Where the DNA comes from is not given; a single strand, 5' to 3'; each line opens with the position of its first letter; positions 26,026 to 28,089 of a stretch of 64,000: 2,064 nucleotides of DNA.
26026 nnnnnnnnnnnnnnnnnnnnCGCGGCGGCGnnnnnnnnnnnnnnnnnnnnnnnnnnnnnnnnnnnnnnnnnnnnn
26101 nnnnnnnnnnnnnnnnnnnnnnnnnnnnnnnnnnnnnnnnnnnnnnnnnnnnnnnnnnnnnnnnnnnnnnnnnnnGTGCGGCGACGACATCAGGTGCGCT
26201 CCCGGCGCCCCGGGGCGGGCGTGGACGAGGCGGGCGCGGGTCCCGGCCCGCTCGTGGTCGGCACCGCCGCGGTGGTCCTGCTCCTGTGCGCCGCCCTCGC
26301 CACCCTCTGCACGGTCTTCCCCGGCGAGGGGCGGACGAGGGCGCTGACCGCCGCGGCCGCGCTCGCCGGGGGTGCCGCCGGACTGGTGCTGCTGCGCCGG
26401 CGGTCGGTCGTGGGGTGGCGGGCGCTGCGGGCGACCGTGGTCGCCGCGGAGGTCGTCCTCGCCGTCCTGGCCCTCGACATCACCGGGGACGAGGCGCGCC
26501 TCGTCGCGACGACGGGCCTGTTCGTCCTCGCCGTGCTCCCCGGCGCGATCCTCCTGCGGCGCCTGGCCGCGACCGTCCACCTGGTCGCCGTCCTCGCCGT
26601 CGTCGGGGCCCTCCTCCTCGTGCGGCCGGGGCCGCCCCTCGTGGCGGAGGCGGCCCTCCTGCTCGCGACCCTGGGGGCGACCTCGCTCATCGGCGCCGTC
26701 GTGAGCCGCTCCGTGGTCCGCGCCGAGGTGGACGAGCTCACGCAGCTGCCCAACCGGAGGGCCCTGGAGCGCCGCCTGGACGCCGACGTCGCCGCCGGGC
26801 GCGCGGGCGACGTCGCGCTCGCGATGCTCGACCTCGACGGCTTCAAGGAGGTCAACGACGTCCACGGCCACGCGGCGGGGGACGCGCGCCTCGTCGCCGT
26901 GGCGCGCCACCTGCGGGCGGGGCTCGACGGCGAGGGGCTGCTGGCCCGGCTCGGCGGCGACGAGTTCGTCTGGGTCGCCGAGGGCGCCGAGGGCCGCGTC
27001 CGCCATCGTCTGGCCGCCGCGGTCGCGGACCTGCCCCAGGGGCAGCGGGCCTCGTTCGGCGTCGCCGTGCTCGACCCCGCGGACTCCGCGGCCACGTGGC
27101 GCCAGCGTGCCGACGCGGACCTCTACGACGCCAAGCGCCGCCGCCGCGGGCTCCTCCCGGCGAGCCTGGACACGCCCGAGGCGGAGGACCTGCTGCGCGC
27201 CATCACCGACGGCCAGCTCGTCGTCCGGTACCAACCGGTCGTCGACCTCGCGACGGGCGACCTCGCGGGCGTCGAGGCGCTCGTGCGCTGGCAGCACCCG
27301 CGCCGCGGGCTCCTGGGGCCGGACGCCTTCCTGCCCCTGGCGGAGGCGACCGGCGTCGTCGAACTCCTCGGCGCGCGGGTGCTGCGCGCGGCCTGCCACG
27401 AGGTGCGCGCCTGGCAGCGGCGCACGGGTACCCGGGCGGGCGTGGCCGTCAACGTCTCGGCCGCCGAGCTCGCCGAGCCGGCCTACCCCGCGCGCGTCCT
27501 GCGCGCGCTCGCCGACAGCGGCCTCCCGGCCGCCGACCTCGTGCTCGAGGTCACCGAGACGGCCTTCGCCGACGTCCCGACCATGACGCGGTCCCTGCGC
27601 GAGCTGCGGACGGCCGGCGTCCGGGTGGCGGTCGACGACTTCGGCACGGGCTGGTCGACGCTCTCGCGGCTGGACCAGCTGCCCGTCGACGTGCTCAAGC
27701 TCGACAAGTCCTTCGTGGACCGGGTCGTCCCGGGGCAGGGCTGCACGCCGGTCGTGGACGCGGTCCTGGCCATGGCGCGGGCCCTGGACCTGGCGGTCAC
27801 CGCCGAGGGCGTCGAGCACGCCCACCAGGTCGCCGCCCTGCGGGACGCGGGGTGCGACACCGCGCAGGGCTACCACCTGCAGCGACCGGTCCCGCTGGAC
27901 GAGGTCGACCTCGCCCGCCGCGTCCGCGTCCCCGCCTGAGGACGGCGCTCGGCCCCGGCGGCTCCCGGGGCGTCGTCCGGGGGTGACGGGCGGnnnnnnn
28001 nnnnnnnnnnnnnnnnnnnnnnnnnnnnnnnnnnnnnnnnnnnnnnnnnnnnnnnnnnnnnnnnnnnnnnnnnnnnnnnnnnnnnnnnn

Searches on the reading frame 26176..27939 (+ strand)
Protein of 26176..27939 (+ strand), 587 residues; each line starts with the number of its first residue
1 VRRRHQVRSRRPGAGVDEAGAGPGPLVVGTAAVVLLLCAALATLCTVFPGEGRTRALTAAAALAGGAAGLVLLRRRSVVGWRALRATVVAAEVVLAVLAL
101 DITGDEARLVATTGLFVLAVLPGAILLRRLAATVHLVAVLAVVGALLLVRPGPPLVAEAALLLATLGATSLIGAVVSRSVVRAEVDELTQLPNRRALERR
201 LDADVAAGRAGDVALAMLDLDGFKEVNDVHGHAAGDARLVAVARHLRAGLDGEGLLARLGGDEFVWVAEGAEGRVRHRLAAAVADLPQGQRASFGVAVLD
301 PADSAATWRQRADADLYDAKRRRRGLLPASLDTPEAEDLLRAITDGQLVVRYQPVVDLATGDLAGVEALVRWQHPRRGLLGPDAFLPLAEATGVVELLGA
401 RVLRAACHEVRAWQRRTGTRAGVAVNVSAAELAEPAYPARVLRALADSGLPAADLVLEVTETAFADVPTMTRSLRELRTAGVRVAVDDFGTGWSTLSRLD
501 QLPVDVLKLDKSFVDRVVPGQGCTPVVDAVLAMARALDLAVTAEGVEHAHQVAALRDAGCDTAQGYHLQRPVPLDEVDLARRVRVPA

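Call 5: search_protein_families(library=pfam, proteins=[window:26176-27939:+])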
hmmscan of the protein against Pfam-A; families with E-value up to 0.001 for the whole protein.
window:26176-27939:+ (587 aa): 2 families
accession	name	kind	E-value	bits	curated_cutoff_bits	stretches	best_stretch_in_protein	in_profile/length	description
PF00563.25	EAL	-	2e-67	227.4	31.3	1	337-571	2-236/236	EAL domain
PF00990.26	GGDEF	-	8.6e-28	97.6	23.8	1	183-324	1-159/161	Diguanylate cyclase, GGDEF domain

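Call 6: search_protein_families(library=ncbifam, proteins=[window:26176-27939:+])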
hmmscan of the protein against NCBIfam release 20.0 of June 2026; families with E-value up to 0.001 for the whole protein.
window:26176-27939:+ (587 aa): 27 families (the best 25 are shown)
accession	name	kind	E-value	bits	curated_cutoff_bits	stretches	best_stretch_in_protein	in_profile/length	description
NF045675.1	PhdiestaseDibA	equivalog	1.9e-89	300.7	980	1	183-578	203-622/623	phosphodiesterase DibA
NF008467.0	PRK11359.1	equivalog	6.6e-78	262.5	857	2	339-577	549-788/800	oxygen-sensing cyclic-di-GMP phosphodiesterase DosP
NF007474.0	PRK10060.1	equivalog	6.1e-77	259.3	782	1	178-577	232-650/663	cyclic di-GMP phosphodiesterase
NF053781.1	cdiGMPphdstlr2612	equivalog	4.2e-71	240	1600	1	183-578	840-1262/1268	Tlr1612 family c-di-GMP phosphodiesterase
NF052458.1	PhdiestGepA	equivalog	3.8e-69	233.8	1200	1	186-576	428-836/840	phosphodiesterase GepA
NF008807.1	PRK11829.1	equivalog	9.4e-51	172.7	733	1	337-576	418-657/670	biofilm formation regulator HmsP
NF007839.0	PRK10551.1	equivalog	2e-50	171.8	461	1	335-577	264-506/518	cyclic di-GMP phosphodiesterase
NF007298.0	PRK09776.1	equivalog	2.7e-44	151.4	1135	1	182-577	683-1102/1111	diguanylate cyclase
NF052596.1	RR_EAL_PvrR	equivalog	7.4e-43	146.7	580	1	327-576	135-384/398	response regulator cyclic di-GMP phosphodiesterase PvrR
NF045673.1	c-di-GMPRcptLapD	equivalog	1.1e-28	100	1020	1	184-573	237-646/647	cyclic di-GMP receptor LapD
NF007423.1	PRK09966.1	equivalog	1.5e-27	96.5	325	1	182-320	238-390/390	diguanylate cyclase DgcN/YfiN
NF038266.1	diguan_SiaD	equivalog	3.5e-25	88.8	290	1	183-324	94-249/252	biofilm regulation diguanylate cyclase SiaD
TIGR00254.1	GGDEF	domain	4.6e-25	88.3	37.4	1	182-325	4-162/168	diguanylate cyclase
NF007380.0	PRK09894.1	equivalog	4.3e-23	82.1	256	1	180-324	126-281/296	diguanylate cyclase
NF052265.1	EAL_dom_RimA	equivalog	6.3e-22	78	430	1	351-572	20-234/248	S6 modification regulatory phosphodiesterase RimA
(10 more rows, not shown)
